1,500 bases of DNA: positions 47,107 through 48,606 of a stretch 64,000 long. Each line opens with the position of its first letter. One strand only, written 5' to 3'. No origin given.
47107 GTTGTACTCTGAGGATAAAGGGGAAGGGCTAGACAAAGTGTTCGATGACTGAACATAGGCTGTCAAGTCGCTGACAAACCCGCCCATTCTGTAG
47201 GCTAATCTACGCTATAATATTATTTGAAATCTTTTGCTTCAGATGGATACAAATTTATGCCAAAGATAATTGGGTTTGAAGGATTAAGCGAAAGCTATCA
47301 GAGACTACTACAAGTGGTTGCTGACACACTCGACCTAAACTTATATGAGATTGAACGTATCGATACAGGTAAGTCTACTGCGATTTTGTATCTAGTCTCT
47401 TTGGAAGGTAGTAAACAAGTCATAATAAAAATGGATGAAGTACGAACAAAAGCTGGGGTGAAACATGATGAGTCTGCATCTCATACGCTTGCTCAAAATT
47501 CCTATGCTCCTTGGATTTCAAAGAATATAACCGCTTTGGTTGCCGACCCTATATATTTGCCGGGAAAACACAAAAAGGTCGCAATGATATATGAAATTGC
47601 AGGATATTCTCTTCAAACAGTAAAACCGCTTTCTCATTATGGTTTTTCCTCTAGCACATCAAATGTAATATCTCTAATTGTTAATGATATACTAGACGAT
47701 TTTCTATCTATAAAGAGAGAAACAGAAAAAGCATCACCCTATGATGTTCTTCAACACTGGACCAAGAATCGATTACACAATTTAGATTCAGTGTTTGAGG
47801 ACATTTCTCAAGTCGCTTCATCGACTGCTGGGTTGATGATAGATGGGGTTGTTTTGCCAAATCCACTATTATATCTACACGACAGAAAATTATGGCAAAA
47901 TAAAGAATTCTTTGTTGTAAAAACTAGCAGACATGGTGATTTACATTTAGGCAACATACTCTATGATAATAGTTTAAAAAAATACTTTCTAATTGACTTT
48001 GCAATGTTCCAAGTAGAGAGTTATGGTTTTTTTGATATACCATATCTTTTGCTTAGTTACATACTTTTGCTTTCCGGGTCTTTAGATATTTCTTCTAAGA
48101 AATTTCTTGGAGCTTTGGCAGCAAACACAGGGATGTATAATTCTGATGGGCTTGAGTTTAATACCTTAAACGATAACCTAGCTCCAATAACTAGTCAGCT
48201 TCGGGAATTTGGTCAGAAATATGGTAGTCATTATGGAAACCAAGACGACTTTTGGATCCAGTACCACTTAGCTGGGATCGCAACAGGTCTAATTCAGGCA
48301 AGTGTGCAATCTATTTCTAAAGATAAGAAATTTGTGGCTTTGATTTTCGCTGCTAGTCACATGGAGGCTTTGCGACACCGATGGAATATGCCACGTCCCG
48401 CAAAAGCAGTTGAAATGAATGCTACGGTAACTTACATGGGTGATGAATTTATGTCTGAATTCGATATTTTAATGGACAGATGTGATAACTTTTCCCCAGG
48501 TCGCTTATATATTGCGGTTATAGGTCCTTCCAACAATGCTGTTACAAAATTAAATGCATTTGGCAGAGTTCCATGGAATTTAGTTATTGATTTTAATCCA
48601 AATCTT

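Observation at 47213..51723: About 1490-aa kinase-like / STAND-like / TPR / OB protein inserted antisense into the T4SS operon, with Gly replacing the Walker A lysine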

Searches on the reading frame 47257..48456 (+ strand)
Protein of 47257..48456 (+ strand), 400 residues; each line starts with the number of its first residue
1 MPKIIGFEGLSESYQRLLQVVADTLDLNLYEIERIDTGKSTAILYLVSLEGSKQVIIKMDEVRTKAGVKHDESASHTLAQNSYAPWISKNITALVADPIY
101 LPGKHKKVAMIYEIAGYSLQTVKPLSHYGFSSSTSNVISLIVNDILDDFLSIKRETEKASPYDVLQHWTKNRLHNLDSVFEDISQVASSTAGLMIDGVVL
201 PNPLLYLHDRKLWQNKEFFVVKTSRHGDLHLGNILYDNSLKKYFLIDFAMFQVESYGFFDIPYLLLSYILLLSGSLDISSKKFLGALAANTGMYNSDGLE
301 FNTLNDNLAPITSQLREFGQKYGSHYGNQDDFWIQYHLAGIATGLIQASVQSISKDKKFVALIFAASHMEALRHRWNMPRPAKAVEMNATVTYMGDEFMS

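Call 60: predict_structure(alignment_id=A4)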
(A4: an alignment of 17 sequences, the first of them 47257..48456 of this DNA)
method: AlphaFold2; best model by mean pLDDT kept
length: 400 residues; sequences in the alignment: 17
mean_pLDDT: 80.3   pTM: 0.83
mean pLDDT of the five models: 80.3, 79.1, 79.1, 78.9, 76.6
residues with pLDDT >= 90: 111; 70-90: 217; 50-70: 46; < 50: 26
segments of 3 or more residues with pLDDT < 50: 292-303, 390-400
pLDDT, mean of each block of 10 residues (from residue 1): 86 94 93 75 86 86 65 87 86 88 85 71 82 86 89 87 91 66 54 75 86 89 90 84 87 90 92 77 73 41 61 83 85 93 91 83 91 86 61 37
secondary structure, 60 per line:
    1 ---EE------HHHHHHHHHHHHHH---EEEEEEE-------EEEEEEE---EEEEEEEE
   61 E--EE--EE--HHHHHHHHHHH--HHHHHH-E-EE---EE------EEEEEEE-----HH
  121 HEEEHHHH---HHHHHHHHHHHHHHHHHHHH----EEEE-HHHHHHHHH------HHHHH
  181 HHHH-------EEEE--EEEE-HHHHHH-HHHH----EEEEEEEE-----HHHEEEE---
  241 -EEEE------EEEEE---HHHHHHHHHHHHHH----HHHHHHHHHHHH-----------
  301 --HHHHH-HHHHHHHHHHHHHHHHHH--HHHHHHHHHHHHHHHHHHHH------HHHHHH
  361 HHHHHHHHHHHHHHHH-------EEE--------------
elements in order: H12-25 E29-35 E43-49 E53-61 H72-82 H85-90 E107-113 E122-124 H125-128 H132-151 E156-159 H161-169 H176-184 E192-195 E198-201 H203-208 H210-213 E218-225 E234-237 E242-245 E252-256 H260-273 H278-289 H303-307 H309-326 H329-348 H355-376 E384-386

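Call 65: fold_search(model_id=the predicted structure, library=pdb)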
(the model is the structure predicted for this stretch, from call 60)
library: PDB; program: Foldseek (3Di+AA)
matches with E <= 10: 1028; with E <= 0.001: 110
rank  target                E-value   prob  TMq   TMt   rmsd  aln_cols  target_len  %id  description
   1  3zm9_A                3.0e-07  1.00  0.41  0.45   8.5       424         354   13  The mechanism of allosteric coupling in choline kinase a1 revealed by a rationally designed inhibitor (released 2013-02-27)
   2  5eqe_A                5.8e-07  1.00  0.42  0.46   8.5       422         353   14  Crystal structure of choline kinase alpha-1 bound by [4-[(4-methyl-1,4-diazepan-1-yl)methyl]phenyl]methanamine (compou (released 2016-01-06)
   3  5eqp_A                9.4e-07  1.00  0.41  0.45   8.6       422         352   14  Crystal structure of choline kinase alpha-1 bound by 6-[(4-methyl-1,4-diazepan-1-yl)methyl]quinoline (compound 37) (released 2016-01-06)
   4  5w6o_A                1.2e-06  1.00  0.41  0.45   8.4       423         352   15  Choline Kinase Alpha in Complex with TCD-717 (released 2018-02-14)
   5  5eqe_B                1.3e-06  1.00  0.39  0.44   8.6       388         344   14  Crystal structure of choline kinase alpha-1 bound by [4-[(4-methyl-1,4-diazepan-1-yl)methyl]phenyl]methanamine (compou (released 2016-01-06)
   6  8bi6_A                1.3e-06  1.00  0.43  0.46   9.0       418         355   15  Crystal structure of human Choline Kinase A in complex with UNC0638 (released 2023-11-15)
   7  5eqp_B                1.5e-06  1.00  0.43  0.47   8.2       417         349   14  Crystal structure of choline kinase alpha-1 bound by 6-[(4-methyl-1,4-diazepan-1-yl)methyl]quinoline (compound 37) (released 2016-01-06)
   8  2ckq_B                1.7e-06  1.00  0.41  0.45   9.6       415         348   13  Crystal structure of Human Choline Kinase alpha 2 in complex with Phosphocholine (released 2006-10-04)
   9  5eqy_B                1.9e-06  1.00  0.43  0.48   8.2       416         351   14  Crystal structure of choline kinase alpha-1 bound by 5-[(4-methyl-1,4-diazepan-1-yl)methyl]-2-[4-[(4-methyl-1,4-diazep (released 2016-01-06)
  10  5fut                  1.9e-06  1.00  0.42  0.46   8.3       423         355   14  Human choline kinase a1 in complex with compound 4-(dimethylamino)-1-{4-[4-(4-{[4-(pyrrolidin- 1-yl)pyridinium-1-yl]meth (released 2016-09-21)
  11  7nb2_AAA              2.0e-06  1.00  0.41  0.46   8.4       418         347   15  Crystal structure of human choline alpha in complex with an inhibitor (released 2021-10-13)
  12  7nb1_AAA              2.8e-06  1.00  0.42  0.46   8.5       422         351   13  Crystal structure of human choline alpha in complex with an inhibitor (released 2021-10-13)
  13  4cg8                  2.9e-06  1.00  0.42  0.46   8.5       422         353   12  Human choline kinase a1 in complex with compound 14 (released 2014-01-15)
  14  2cko_B                2.9e-06  1.00  0.39  0.43   8.9       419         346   13  Crystal structure of Human Choline Kinase alpha 2 (released 2006-10-04)
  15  3f2r_A                3.3e-06  1.00  0.42  0.46   8.5       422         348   13  Crystal structure of human choline kinase alpha in complex with hemicholinium-3 (released 2008-11-11)
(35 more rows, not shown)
